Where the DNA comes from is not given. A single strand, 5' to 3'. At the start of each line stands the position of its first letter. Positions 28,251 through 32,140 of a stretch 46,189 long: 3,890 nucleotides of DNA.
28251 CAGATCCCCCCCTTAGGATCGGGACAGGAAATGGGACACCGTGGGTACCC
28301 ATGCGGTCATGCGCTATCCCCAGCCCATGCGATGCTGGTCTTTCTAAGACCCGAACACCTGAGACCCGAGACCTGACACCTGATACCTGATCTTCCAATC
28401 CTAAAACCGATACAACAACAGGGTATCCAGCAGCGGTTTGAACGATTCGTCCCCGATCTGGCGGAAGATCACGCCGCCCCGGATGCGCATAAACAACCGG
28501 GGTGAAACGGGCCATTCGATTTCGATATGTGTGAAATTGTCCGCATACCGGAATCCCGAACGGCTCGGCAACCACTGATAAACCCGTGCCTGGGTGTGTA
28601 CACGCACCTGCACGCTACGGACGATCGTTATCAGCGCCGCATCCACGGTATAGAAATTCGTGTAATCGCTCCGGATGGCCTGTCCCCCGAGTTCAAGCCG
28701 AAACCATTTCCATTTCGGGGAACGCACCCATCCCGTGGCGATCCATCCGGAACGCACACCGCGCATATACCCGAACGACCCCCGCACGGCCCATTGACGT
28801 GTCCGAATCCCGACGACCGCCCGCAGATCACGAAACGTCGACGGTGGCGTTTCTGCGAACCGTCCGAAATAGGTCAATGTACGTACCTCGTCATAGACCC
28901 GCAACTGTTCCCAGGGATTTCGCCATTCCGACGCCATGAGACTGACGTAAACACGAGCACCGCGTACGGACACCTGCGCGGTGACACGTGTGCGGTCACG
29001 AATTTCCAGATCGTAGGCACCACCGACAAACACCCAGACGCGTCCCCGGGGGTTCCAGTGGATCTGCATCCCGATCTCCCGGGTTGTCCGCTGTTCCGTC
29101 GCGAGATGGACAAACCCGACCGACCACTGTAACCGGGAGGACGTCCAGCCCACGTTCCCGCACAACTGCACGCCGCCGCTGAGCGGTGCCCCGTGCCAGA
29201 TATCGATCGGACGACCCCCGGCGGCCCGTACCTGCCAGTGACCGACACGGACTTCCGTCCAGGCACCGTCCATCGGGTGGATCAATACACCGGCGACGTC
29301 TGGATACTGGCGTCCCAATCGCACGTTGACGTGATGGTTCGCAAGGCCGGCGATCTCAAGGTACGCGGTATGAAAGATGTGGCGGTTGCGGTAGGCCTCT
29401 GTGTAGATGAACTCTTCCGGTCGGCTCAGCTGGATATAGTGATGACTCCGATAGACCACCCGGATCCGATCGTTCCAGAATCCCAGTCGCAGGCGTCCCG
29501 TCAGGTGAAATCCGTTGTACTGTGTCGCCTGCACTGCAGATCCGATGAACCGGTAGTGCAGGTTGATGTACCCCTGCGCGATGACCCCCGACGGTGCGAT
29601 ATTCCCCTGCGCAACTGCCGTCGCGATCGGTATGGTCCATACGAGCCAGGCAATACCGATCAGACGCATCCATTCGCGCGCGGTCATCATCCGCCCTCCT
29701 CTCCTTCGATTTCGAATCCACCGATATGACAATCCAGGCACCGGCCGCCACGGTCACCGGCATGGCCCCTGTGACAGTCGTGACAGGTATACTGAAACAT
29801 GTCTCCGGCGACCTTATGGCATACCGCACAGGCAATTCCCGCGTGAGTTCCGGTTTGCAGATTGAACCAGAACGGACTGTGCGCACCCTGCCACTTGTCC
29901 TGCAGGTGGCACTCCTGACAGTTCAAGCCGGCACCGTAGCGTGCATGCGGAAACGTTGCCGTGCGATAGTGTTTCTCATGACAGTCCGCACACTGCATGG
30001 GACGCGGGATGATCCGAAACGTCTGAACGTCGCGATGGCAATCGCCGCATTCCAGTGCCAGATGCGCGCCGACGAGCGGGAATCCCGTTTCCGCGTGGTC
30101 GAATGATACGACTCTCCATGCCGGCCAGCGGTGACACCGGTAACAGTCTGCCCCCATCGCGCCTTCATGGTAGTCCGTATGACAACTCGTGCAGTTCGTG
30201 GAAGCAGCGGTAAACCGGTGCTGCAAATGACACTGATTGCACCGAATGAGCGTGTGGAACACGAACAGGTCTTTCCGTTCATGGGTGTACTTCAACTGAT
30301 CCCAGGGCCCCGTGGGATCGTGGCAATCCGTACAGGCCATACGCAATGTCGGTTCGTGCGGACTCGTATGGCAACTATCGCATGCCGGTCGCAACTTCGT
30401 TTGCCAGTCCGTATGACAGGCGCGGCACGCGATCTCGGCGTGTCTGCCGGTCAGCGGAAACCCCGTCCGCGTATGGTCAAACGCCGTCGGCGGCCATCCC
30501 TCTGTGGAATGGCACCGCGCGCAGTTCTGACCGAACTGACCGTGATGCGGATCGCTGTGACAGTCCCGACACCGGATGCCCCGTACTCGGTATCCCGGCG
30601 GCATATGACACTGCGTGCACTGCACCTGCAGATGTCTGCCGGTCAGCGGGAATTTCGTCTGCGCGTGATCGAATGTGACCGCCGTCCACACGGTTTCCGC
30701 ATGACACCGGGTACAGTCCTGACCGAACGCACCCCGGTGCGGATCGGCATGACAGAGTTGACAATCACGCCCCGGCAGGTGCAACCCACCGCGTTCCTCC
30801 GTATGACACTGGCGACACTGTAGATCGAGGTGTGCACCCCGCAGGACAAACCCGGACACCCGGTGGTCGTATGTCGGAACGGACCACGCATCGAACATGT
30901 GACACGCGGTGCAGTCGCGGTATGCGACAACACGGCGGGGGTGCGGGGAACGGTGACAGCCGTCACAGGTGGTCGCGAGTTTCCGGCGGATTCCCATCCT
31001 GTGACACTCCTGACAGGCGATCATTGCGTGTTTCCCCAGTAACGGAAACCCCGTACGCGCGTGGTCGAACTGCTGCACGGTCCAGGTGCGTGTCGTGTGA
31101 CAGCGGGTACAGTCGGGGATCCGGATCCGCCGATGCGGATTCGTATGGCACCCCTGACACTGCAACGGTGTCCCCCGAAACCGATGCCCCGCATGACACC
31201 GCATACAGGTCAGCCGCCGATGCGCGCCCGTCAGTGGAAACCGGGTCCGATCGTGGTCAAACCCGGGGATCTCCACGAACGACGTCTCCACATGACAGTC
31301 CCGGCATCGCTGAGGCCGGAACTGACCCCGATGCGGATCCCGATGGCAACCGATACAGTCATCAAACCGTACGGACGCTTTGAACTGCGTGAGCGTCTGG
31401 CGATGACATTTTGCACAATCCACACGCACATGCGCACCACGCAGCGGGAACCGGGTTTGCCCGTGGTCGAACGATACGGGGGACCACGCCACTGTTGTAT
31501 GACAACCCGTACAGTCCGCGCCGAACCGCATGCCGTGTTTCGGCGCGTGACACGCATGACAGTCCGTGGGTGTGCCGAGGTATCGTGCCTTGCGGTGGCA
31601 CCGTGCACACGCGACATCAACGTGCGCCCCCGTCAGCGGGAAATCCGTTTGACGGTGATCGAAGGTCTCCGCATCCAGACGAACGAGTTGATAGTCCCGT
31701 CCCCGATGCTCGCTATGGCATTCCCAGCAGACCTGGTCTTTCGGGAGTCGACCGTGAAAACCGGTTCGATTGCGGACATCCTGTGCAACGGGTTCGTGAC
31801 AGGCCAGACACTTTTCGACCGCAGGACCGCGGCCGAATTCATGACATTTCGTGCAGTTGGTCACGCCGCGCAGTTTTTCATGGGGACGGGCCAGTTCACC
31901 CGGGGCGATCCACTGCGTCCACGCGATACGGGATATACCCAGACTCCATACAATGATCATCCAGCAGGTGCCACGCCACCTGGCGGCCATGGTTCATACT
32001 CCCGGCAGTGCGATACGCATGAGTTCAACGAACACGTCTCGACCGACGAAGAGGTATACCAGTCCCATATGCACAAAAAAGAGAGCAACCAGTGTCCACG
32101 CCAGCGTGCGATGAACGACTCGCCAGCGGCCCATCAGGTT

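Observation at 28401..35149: Porin-cytochrome-like cluster with an embedded Hanks kinase: candidate kinase-coupled trans-envelope electron conduit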

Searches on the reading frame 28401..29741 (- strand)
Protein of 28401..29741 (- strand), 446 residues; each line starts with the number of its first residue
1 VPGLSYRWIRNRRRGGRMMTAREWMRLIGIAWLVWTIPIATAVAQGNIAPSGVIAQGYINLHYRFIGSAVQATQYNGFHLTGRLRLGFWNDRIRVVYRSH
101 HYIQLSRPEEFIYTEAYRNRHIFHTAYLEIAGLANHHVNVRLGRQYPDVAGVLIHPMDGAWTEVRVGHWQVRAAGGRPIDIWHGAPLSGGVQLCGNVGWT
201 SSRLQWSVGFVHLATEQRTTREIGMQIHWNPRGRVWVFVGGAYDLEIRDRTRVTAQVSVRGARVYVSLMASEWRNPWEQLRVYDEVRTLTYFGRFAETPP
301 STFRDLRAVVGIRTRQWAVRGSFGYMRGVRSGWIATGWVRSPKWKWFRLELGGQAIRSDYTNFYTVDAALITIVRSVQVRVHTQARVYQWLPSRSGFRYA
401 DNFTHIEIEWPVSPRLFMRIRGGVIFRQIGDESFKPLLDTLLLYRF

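Call 4: search_protein_families(library=pfam, proteins=[window:28401-29741:-], max_evalue=0.1)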
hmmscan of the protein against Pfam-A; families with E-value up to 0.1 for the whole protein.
window:28401-29741:- (446 aa): 0 families

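Call 6: search_protein_families(library=ncbifam, proteins=[window:28401-29741:-], max_evalue=0.1)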
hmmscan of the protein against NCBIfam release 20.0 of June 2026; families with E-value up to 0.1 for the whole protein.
window:28401-29741:- (446 aa): 1 family
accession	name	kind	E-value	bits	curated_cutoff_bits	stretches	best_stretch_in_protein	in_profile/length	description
NF011930.0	PRK15401.1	equivalog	0.011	15.2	267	0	383-421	63-101/214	DNA oxidative demethylase AlkB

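Call 7: find_homologous_proteins(query=window:28401-29690:-, max_evalue=0.001)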
Query window:28401-29690:- (429 aa): 3 proteins with E <= 0.001 among 6853 candidates.
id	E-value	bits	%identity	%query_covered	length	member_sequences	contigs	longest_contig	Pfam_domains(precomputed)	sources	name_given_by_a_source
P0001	2.8e-294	994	100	100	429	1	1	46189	-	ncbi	-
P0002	3.2e-119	417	47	97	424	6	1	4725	-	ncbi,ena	-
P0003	1.8e-91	325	39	97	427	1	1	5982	-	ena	-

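Call 8: find_encoding_contigs(protein=P0002, flank=10000)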
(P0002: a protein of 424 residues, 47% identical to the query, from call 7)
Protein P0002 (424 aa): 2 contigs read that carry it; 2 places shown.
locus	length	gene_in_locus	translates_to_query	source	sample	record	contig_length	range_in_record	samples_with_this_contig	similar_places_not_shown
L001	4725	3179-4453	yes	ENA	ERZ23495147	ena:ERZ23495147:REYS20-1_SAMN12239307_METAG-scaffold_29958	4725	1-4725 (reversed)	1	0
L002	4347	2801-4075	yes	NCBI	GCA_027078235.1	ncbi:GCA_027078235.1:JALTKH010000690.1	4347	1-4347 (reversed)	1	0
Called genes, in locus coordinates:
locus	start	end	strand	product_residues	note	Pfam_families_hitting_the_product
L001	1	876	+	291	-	?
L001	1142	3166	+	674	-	-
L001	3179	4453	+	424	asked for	-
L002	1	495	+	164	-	?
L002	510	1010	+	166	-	-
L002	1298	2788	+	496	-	PF02085:Cytochrom_CIII (faint), PF14522:Cytochrome_C7 (faint), PF14537:Cytochrom_c3_2 (faint)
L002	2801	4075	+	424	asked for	-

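Call 9: find_encoding_contigs(protein=P0003, flank=10000)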
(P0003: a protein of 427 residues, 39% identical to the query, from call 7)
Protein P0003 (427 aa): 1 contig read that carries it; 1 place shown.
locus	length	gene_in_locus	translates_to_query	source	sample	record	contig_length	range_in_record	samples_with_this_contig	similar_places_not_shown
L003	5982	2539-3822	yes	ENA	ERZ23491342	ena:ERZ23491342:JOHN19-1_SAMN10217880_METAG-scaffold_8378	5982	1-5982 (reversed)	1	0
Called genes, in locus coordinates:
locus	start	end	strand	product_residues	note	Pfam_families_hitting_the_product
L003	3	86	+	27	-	?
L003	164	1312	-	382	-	-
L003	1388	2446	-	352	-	-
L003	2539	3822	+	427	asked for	-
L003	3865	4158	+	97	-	-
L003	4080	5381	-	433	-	-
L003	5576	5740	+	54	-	-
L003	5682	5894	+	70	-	-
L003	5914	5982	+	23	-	?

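Call 10: find_encoding_contigs(protein=P0001, flank=10000)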
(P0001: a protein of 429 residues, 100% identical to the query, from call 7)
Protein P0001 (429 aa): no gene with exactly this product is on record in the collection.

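Call 41: predict_structure(alignment_id=A3)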
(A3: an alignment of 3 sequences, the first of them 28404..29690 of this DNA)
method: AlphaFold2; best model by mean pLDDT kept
length: 429 residues; sequences in the alignment: 3
mean_pLDDT: 78.2   pTM: 0.66
mean pLDDT of the five models: 78.2, 73.6, 70.8, 55.7, 44.0
residues with pLDDT >= 90: 158; 70-90: 161; 50-70: 48; < 50: 62
segments of 3 or more residues with pLDDT < 50: 1-10, 12-34, 90-102, 265-280
pLDDT, mean of each block of 10 residues (from residue 1): 42 42 40 64 88 71 85 83 70 40 65 80 82 75 89 92 63 86 93 86 89 90 90 89 92 86 49 38 78 93 93 84 91 94 86 94 94 66 87 93 90 70 93
secondary structure, 60 per line:
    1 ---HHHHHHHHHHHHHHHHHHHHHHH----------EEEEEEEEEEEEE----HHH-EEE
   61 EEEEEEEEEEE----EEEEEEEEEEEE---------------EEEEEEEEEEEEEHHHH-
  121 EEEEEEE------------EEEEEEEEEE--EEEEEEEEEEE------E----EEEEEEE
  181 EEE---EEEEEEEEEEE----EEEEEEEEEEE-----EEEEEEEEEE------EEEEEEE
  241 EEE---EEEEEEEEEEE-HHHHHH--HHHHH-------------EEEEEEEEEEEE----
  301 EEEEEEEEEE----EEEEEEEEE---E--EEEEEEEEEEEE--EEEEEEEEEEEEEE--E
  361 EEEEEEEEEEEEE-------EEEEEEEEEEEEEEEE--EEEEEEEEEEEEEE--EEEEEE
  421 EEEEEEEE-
elements in order: H4-26 E37-49 E58-71 E76-87 E103-115 H116-119 E121-127 E140-149 E152-162 E174-183 E187-197 E202-212 E218-227 E234-243 E247-257 H259-264 H267-271 E285-296 E301-310 E315-323 E330-341 E344-357 E360-373 E381-396 E399-412 E415-428

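Call 46: fold_search(model_id=the predicted structure, library=pdb)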
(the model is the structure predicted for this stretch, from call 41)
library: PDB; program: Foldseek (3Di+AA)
matches with E <= 10: 846; with E <= 0.001: 302
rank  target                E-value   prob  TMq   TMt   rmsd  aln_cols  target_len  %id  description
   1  5dl7                  3.9e-09  1.00  0.41  0.43  10.4       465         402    8  Crystal structure of Acinetobacter baumannii OccAB3 (released 2016-02-03)
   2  3rfz_E                7.1e-09  1.00  0.40  0.26  18.0       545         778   10  Crystal structure of the FimD usher bound to its cognate FimC:FimH substrate (released 2011-06-01)
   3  4frx_B                1.3e-08  1.00  0.45  0.47  10.1       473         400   10  Crystal Structure of Pseudomonas aeruginosa OccK8 (OprE) (released 2013-07-24)
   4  5ldt_A                1.7e-08  1.00  0.38  0.40  13.6       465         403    9  Crystal Structures of MOMP from Campylobacter jejuni (released 2016-10-26)
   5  5ldv                  1.9e-08  1.00  0.40  0.41  13.4       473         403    8  Crystal Structures of MOMP from Campylobacter jejuni (released 2016-10-26)
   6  4frx_A                2.3e-08  1.00  0.38  0.40  11.2       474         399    8  Crystal Structure of Pseudomonas aeruginosa OccK8 (OprE) (released 2013-07-24)
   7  3szv                  6.9e-08  1.00  0.35  0.39  14.2       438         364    9  Crystal structure of Pseudomonas aeruginosa OccK3 (OpdO) (released 2012-02-08)
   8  5dl6                  7.5e-08  1.00  0.43  0.46  11.6       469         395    7  Crystal structure of Acinetobacter baumannii OccAB2 (released 2016-02-03)
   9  3jty_C                8.3e-08  1.00  0.40  0.43  12.1       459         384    8  Crystal structure of a BenF-like porin from Pseudomonas fluorescens Pf-5 (released 2009-10-20)
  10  2qtk_A                8.7e-08  1.00  0.38  0.42  11.3       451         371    9  Crystal Structure of the outer membrane protein opdK from Pseudomonas aeruginosa (released 2008-06-24)
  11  4azl_B                9.6e-08  1.00  0.40  0.41  11.6       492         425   10  In meso structure of alginate transporter, AlgE, from Pseudomoas aeruginosa, PAO1, crystal form 2. (released 2013-07-03)
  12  3rfz_B                1.2e-07  1.00  0.39  0.25  18.0       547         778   10  Crystal structure of the FimD usher bound to its cognate FimC:FimH substrate (released 2011-06-01)
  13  7acg                  1.3e-07  1.00  0.40  0.38  15.0       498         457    9  In meso structure of the alginate exporter, AlgE, from Pseudomonas aeruginosa in 9.8 monoacylglycerol (released 2020-12-16)
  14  5iyu                  1.4e-07  1.00  0.40  0.40  14.7       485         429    8  AlgE_CIM (released 2017-04-05)
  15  3sys_B                1.5e-07  1.00  0.39  0.43  11.8       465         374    9  Improved crystal structure of Pseudomonas aeruginosa OccK1 (OpdK) (released 2012-02-08)
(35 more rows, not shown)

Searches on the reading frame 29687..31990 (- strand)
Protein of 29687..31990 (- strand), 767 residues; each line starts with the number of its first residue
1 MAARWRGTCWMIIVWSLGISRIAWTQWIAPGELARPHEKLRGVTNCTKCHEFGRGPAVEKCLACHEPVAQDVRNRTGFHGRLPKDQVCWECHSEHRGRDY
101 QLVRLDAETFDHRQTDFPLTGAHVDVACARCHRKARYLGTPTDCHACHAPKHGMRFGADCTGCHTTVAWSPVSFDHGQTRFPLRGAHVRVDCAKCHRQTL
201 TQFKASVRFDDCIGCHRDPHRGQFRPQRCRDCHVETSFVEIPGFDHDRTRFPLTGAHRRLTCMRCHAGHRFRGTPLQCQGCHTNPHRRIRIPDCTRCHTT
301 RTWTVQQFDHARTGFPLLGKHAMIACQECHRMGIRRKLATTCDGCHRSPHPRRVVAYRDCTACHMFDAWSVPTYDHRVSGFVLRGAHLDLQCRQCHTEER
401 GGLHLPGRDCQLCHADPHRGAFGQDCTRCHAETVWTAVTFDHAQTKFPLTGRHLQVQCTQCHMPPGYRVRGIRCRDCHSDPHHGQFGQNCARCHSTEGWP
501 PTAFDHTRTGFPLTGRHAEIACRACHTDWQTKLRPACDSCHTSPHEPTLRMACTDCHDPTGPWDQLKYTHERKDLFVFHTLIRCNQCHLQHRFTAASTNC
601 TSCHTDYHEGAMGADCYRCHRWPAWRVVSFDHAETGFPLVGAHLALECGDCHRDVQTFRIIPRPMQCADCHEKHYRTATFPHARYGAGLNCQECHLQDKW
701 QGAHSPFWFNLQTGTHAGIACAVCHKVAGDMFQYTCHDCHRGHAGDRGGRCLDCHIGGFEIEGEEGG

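Call 4: search_protein_families(library=pfam, proteins=[window:29687-31990:-], max_evalue=0.1)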
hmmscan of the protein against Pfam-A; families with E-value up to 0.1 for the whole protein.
window:29687-31990:- (767 aa): 4 families
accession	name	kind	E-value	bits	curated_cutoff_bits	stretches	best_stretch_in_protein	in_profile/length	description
PF14522.11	Cytochrome_C7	-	1.1e-29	102.5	24.8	8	225-283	12-67/67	Cytochrome c7 and related cytochrome c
PF14537.11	Cytochrom_c3_2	-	2e-26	92.7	25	6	276-346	7-78/79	Cytochrome c3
PF02085.21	Cytochrom_CIII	-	2.4e-13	50.7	22.9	1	37-99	25-89/101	Class III cytochrome C family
PF09699.15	Paired_CXXCH_1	-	0.00028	21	20.6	1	56-96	3-40/41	Doubled CXXCH motif (Paired_CXXCH_1)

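Call 6: search_protein_families(library=ncbifam, proteins=[window:29687-31990:-], max_evalue=0.1)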
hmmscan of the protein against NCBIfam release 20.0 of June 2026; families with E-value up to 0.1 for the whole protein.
window:29687-31990:- (767 aa): 4 families
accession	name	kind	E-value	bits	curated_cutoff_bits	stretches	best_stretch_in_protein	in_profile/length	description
NF009258.0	PRK12615.1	equivalog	0.00029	20.8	325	0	105-129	30-54/171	galactose-6-phosphate isomerase subunit LacB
NF045713.1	CxxCH_16_HmcA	equivalog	0.00041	19.1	400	3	473-562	309-391/541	sulfate respiration complex hexadecaheme cytochrome HmcA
NF040967.1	cytc_ExtN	equivalog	0.027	13.3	200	2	382-494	31-137/415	selenite/tellurite reduction operon c-type cytochrome ExtN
NF040968.1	FeS_ExtO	equivalog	0.032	13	200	2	382-494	31-137/416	selenite/tellurite reduction operon b-type cytochrome iron-sulfur cluster-binding subunit ExtO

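Call 73: search_solved_structures(query=window:29690-31990:-, max_evalue=0.01)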
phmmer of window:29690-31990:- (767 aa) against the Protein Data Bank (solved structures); distinct sequences matched with E-value up to 0.01: 0.
